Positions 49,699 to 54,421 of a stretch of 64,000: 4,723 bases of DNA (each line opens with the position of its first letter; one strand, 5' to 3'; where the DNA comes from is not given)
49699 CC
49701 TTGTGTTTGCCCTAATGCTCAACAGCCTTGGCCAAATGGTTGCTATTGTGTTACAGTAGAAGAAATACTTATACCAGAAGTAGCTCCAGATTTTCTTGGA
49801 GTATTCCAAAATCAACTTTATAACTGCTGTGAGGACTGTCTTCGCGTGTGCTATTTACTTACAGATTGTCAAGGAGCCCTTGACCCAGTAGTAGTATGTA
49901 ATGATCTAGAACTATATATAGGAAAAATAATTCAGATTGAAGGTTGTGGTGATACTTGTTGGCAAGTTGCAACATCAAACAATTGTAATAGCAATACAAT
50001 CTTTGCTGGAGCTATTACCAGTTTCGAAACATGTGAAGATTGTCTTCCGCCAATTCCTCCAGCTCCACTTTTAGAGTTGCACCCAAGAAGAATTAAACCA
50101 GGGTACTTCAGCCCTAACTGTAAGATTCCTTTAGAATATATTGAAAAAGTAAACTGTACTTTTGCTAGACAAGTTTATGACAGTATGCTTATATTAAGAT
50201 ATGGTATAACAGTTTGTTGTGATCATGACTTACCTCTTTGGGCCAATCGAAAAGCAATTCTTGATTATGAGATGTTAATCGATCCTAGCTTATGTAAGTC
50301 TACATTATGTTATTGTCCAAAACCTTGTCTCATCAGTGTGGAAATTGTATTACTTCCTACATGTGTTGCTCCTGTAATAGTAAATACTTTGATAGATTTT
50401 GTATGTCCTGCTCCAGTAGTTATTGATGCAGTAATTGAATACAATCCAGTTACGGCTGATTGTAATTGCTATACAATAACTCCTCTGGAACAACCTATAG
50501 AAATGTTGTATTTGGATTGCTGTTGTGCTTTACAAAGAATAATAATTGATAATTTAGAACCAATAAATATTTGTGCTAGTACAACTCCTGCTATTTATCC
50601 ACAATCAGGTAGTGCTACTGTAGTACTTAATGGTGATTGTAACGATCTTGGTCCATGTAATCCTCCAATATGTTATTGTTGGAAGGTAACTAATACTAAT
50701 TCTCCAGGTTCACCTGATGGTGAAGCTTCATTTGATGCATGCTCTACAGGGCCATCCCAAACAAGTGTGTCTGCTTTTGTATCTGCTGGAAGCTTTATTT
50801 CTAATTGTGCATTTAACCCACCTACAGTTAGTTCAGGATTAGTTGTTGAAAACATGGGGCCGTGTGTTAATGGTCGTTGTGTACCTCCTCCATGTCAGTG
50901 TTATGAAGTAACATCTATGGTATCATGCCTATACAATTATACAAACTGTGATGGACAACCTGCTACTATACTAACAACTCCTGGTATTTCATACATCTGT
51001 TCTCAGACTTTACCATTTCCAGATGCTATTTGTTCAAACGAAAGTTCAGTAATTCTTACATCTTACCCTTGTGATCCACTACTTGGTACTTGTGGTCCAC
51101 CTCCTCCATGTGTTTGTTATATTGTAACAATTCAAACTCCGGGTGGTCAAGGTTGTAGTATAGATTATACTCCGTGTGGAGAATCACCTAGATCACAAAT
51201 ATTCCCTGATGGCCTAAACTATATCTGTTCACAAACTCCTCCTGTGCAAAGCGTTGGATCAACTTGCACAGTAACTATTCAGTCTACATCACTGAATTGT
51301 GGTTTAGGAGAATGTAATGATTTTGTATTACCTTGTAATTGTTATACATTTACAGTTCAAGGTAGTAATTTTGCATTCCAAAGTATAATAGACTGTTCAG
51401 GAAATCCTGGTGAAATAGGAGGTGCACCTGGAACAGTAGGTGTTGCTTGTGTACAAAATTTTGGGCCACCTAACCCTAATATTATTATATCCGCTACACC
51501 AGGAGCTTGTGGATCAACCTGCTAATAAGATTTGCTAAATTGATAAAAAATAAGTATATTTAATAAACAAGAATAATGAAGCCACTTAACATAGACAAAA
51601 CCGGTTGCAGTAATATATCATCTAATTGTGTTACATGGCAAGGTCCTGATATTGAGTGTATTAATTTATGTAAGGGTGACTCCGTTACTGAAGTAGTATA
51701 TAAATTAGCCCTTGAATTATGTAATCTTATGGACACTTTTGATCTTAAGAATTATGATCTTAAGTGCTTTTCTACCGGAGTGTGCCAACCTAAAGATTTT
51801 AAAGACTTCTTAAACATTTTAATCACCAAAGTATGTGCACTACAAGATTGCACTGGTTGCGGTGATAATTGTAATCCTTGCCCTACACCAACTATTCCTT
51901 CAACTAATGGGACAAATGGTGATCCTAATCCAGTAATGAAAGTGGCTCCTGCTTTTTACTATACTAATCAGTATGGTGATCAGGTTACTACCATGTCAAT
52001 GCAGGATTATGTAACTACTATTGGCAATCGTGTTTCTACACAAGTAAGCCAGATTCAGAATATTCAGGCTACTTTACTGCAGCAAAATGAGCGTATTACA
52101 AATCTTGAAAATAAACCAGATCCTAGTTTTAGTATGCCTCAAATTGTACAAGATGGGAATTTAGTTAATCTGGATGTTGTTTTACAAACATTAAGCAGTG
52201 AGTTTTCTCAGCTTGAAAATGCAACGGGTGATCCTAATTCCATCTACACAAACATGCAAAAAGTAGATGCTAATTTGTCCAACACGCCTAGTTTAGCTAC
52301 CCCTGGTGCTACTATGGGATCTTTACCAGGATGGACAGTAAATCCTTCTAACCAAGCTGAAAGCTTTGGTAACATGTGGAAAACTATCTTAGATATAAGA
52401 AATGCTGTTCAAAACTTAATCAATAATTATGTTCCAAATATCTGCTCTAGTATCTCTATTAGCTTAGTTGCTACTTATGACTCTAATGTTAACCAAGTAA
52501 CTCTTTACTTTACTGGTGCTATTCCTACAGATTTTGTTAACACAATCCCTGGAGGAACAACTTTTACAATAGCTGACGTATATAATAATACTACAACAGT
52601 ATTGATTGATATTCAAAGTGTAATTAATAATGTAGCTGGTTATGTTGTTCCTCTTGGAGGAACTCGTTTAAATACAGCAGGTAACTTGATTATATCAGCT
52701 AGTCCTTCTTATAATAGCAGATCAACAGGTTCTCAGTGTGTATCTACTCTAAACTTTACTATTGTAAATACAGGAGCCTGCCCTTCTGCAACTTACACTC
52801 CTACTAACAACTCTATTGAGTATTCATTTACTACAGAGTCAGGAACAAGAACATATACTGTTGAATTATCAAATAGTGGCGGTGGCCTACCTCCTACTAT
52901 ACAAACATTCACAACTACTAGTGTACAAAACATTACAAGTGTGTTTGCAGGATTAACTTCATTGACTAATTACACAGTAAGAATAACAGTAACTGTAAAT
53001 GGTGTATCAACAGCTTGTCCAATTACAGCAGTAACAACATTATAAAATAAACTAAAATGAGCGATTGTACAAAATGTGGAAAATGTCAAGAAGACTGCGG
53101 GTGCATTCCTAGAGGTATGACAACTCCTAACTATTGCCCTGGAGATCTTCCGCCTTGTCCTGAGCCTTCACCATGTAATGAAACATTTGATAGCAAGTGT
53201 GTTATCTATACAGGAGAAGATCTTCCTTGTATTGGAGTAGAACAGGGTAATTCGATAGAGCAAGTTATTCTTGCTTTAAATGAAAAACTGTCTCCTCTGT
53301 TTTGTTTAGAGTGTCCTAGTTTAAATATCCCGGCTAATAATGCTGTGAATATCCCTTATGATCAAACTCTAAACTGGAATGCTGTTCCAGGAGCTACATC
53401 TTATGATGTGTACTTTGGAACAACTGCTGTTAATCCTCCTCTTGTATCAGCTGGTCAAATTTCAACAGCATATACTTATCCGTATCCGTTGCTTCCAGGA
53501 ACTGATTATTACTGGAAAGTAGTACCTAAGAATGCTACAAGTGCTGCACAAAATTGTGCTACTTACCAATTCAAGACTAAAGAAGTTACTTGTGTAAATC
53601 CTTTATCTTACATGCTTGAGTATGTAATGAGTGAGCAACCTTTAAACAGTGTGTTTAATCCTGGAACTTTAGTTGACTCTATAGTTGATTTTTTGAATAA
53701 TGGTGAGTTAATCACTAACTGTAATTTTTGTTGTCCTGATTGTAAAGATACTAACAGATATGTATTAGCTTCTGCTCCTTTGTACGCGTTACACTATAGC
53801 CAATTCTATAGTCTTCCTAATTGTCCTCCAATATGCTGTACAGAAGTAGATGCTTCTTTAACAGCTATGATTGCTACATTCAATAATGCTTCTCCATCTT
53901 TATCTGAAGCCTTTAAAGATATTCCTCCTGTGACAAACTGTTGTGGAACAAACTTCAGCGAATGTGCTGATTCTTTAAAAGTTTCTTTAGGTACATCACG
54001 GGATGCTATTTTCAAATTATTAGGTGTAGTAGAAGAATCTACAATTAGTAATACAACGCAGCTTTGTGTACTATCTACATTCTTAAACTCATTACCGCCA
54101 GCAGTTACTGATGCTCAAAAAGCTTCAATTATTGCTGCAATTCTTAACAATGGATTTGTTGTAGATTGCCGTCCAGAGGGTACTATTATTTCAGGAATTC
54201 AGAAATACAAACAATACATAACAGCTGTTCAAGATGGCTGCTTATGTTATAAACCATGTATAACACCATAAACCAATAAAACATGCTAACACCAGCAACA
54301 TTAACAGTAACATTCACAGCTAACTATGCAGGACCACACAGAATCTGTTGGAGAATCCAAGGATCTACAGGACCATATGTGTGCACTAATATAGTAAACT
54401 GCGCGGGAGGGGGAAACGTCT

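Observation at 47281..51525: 1414-aa cysteine-rich repeat protein with a PA14-like carbohydrate-binding domain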

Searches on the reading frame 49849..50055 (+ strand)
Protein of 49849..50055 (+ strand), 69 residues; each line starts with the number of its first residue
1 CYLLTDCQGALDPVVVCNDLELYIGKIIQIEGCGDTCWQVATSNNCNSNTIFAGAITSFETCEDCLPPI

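Call 61: search_protein_representatives(alignment_id=A4)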
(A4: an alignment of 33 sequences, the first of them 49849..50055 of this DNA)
Query: 33 sequences, 68 profile positions. Proteins with E-value up to 0.001 (for the whole library): 752; up to 1e-10: 470; up to 1e-30: 115. The best 150 are listed.
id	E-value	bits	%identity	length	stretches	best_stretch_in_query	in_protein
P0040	8.9e-92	317.3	-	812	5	1-67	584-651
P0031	6.8e-87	301.7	-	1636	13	1-67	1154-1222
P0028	3.4e-78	273.8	-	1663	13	1-66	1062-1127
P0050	4.3e-78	273.5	-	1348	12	1-67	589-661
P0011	1.1e-76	269.0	-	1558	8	1-67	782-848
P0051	1.2e-74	262.5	-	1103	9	1-67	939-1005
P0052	8.1e-72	253.4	-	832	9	1-67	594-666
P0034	2.2e-70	248.8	-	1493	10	1-67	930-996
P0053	2.5e-65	232.6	-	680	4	1-67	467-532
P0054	4.4e-65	231.8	-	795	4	1-67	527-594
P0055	8.1e-59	211.8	-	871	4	1-67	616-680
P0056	5.1e-57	206.0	-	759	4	1-66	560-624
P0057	1.3e-56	204.7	-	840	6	1-67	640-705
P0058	1.6e-56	204.4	-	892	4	1-67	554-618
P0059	1.6e-55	201.2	-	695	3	1-67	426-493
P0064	1.6e-48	178.8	-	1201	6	2-67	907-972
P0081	2.5e-41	155.7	-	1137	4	2-67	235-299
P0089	2.0e-40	152.9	-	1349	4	1-67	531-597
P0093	4.0e-39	148.7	-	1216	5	1-67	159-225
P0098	2.7e-38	146.0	-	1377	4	2-67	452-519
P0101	7.0e-38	144.7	-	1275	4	1-66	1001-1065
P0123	5.3e-34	132.3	-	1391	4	2-67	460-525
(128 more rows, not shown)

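Call 62: search_protein_families(library=pfam, proteins=[P0053, P0064, P0081, P0089, P0093, P0098, P0101, P0123], max_evalue=0.001)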
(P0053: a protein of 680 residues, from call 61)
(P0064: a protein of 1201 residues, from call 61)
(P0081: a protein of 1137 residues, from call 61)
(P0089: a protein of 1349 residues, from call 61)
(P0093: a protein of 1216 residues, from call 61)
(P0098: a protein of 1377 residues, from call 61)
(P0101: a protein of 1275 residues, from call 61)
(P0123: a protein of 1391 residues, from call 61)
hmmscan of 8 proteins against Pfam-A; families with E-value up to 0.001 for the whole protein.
P0053 (680 aa): 0 families

P0064 (1201 aa): 2 families
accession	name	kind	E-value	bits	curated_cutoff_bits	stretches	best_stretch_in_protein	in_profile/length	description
PF15902.12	Sortilin-Vps10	-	7.3e-06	25.5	33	1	15-134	1-125/446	Sortilin, neurotensin receptor 3,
PF00092.34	VWA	-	2.7e-05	24.9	23.8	1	400-520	5-119/174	von Willebrand factor type A domain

P0081 (1137 aa): 0 families

P0089 (1349 aa): 0 families

P0093 (1216 aa): 0 families

P0098 (1377 aa): 1 family
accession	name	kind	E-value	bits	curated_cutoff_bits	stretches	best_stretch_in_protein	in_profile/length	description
PF12662.13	cEGF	-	6.2e-05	23.2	26.6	1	9-25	4-20/24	Complement Clr-like EGF-like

P0101 (1275 aa): 0 families

P0123 (1391 aa): 1 family
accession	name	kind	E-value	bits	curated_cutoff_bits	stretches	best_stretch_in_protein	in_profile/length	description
PF03382.20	DUF285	-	2.9e-46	156.6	25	3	1240-1329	19-110/120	Mycoplasma protein of unknown function, DUF285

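Call 63: find_encoding_contigs(protein=P0089, flank=8000, max_places=2)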
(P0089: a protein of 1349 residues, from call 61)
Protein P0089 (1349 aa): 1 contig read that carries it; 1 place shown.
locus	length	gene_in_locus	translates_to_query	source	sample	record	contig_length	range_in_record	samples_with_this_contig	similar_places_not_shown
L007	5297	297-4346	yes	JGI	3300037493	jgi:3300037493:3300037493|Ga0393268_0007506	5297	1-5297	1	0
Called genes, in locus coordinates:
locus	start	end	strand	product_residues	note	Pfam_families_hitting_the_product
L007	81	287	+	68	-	-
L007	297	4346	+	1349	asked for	-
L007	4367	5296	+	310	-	?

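Call 64: find_encoding_contigs(protein=P0053, flank=10000, max_places=2)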
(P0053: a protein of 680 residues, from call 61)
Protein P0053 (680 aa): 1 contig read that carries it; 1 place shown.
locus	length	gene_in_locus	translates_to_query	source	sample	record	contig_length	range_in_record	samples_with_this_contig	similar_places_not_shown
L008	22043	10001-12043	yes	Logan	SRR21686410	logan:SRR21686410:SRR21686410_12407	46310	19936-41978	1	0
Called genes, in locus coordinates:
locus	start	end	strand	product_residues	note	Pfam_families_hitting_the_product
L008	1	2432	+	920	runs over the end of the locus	-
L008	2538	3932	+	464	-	-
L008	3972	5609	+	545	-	PF23898:Crass_capsid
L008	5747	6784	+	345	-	-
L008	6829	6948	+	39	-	-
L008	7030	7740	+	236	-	-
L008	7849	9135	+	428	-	-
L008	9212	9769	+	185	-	-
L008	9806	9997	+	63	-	-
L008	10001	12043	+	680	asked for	-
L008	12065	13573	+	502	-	-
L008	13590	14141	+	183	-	PF00041:fn3 (faint)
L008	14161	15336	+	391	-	-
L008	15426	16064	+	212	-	-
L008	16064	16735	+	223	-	PF25702:CrAss_Ring_2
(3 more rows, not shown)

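Call 65: find_encoding_contigs(protein=P0064, flank=10000, max_places=2)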
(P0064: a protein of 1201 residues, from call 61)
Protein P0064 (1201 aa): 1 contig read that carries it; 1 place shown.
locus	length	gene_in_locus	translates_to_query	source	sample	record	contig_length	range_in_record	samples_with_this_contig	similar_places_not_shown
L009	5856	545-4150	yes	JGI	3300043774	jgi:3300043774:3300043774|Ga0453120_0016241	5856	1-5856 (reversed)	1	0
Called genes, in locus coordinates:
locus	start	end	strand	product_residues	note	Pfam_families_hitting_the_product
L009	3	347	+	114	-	?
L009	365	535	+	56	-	-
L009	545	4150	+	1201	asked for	PF15902:Sortilin-Vps10 (faint)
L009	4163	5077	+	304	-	-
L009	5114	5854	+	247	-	?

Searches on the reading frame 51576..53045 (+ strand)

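Call 3: search_protein_families(library=pfam, proteins=[window:51576-53045:+], max_evalue=0.1)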
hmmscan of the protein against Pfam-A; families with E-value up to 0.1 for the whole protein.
window:51576-53045:+ (489 aa): 2 families
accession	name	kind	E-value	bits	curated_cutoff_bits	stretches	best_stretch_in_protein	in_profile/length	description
PF08702.15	Fib_alpha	-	0.0095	16.6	29.9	1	140-180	84-124/143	Fibrinogen alpha/beta chain family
PF06395.16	CDC24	-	0.064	13.9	21.3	0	324-353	59-88/89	CDC24 Calponin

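Call 4: search_protein_families(library=phrogs, proteins=[window:51576-53045:+], max_evalue=0.01)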
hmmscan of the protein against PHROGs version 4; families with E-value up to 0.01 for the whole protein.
window:51576-53045:+ (489 aa): 0 families

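Call 46: search_protein_families(library=ncbifam, proteins=[window:51576-53045:+], max_evalue=0.1)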
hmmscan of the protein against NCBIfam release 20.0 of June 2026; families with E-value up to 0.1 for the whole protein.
window:51576-53045:+ (489 aa): 0 families

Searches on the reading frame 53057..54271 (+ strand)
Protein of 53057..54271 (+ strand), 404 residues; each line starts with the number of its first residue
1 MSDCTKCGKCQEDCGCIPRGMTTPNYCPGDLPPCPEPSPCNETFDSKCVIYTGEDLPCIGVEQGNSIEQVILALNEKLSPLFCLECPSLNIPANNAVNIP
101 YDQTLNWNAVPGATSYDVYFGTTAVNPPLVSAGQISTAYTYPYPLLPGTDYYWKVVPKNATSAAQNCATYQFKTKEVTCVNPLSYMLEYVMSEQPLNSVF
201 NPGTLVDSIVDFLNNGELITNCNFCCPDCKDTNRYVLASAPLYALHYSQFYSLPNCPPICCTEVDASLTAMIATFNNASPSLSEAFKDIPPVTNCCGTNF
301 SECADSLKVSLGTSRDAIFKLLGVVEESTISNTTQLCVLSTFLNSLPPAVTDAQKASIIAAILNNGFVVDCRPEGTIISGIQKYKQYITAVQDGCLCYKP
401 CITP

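Call 3: search_protein_families(library=pfam, proteins=[window:53057-54271:+], max_evalue=0.1)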
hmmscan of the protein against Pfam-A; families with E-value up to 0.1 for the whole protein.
window:53057-54271:+ (404 aa): 0 families

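Call 4: search_protein_families(library=phrogs, proteins=[window:53057-54271:+], max_evalue=0.01)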
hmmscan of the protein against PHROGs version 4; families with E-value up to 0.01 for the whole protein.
window:53057-54271:+ (404 aa): 1 family
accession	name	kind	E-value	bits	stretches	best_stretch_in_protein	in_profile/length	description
phrog_7440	-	tail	0.0039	17.2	1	104-126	269-291/354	major tail protein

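Call 46: search_protein_families(library=ncbifam, proteins=[window:53057-54271:+], max_evalue=0.1)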
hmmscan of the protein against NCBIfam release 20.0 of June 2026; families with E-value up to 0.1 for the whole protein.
window:53057-54271:+ (404 aa): 0 families
